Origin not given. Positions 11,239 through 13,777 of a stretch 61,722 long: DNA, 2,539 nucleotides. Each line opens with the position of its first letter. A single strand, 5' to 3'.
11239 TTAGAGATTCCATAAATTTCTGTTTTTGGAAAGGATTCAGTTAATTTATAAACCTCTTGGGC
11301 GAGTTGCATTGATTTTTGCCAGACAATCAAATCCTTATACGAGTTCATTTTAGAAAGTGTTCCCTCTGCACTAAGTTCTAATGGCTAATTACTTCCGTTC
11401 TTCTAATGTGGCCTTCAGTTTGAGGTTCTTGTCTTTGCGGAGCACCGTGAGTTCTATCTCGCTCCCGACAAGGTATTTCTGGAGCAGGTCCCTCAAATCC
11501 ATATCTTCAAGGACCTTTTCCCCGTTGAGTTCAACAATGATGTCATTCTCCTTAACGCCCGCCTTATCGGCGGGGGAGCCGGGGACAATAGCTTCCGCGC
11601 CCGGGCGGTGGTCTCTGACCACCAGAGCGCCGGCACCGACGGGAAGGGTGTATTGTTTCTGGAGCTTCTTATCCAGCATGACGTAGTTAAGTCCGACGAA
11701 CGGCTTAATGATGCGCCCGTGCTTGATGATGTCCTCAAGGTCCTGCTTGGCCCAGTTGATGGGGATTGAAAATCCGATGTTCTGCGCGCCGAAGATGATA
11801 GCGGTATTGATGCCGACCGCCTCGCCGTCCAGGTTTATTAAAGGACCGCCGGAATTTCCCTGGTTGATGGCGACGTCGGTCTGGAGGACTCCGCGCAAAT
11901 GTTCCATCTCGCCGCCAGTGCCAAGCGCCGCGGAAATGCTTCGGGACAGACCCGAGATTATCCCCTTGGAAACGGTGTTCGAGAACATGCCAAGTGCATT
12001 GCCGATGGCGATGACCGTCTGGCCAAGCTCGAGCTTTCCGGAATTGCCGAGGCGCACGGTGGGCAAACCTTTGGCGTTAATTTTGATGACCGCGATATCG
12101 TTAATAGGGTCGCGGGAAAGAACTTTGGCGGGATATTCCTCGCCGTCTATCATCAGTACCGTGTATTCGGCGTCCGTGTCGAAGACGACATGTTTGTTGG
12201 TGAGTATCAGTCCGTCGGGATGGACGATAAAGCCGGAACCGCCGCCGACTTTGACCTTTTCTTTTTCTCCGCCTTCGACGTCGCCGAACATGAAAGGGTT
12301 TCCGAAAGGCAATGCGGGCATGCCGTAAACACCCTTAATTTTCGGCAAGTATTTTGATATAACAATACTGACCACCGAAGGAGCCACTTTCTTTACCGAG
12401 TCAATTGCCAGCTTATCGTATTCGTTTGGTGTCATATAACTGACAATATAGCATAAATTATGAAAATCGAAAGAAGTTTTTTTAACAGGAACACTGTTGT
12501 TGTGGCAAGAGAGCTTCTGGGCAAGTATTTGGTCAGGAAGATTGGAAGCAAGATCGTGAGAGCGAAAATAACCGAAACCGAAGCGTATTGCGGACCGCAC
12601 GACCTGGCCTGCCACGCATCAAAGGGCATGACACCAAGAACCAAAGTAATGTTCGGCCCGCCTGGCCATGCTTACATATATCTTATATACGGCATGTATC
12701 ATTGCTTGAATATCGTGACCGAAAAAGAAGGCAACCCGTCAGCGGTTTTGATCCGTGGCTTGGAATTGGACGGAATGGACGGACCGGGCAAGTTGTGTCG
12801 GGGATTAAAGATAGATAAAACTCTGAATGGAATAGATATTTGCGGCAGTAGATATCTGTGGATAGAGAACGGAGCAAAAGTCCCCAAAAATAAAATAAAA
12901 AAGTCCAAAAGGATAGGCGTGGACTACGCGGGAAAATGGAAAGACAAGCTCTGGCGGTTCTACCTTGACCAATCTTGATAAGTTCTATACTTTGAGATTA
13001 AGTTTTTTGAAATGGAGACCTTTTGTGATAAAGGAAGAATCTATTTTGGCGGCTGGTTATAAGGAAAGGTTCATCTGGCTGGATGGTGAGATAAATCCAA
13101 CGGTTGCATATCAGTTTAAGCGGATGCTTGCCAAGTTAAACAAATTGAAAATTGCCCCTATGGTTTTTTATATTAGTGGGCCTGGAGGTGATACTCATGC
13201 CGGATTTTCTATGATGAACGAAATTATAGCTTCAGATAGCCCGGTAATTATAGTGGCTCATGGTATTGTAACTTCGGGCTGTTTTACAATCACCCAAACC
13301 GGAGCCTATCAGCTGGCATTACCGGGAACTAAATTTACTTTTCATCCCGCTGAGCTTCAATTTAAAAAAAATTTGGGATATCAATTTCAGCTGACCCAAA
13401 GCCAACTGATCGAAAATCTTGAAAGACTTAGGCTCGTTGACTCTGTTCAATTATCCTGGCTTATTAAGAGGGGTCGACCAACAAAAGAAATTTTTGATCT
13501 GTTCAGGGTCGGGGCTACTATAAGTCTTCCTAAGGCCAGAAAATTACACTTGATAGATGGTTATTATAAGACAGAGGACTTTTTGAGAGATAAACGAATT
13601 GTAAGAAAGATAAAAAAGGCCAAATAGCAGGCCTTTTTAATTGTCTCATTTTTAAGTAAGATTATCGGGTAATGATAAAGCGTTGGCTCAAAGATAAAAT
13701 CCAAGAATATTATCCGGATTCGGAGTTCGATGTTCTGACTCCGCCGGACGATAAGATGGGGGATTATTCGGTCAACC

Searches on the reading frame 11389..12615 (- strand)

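Call 41: search_protein_families(library=pfam, proteins=[window:11389-12615:-], max_evalue=0.01)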
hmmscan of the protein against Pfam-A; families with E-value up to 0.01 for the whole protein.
window:11389-12615:- (408 aa): 6 families
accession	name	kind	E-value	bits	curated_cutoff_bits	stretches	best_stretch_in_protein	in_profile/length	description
PF13365.12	Trypsin_2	-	7.6e-33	114.7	27.6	1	126-269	1-144/144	Trypsin-like peptidase domain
PF00089.32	Trypsin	-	2.6e-16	60.5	20.6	1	127-287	28-214/220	Trypsin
PF13180.12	PDZ_2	-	3e-12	47.1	27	1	334-403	18-79/80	PDZ domain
PF17820.7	PDZ_6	-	8.3e-12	45.1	27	1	341-393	3-54/54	PDZ domain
PF10459.15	Peptidase_S46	-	3.4e-06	26.5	22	1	123-146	46-69/698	Peptidase S46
PF00595.29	PDZ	-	7.5e-05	23.5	23.2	1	343-368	32-57/81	PDZ domain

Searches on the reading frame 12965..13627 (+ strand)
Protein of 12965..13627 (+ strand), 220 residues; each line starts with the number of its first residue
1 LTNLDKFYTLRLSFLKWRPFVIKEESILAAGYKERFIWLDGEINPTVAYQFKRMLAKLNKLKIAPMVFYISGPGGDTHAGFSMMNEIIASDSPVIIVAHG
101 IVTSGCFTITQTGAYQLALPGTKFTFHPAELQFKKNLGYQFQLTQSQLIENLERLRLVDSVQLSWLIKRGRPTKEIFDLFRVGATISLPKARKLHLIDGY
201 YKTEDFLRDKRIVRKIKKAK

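Call 41: search_protein_families(library=pfam, proteins=[window:12965-13627:+], max_evalue=0.01)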
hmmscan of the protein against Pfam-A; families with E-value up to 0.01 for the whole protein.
window:12965-13627:+ (220 aa): 1 family
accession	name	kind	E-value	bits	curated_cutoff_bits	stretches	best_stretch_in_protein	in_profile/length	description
PF00574.28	CLP_protease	-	2.3e-09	37.8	20.2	1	27-134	9-119/182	Clp protease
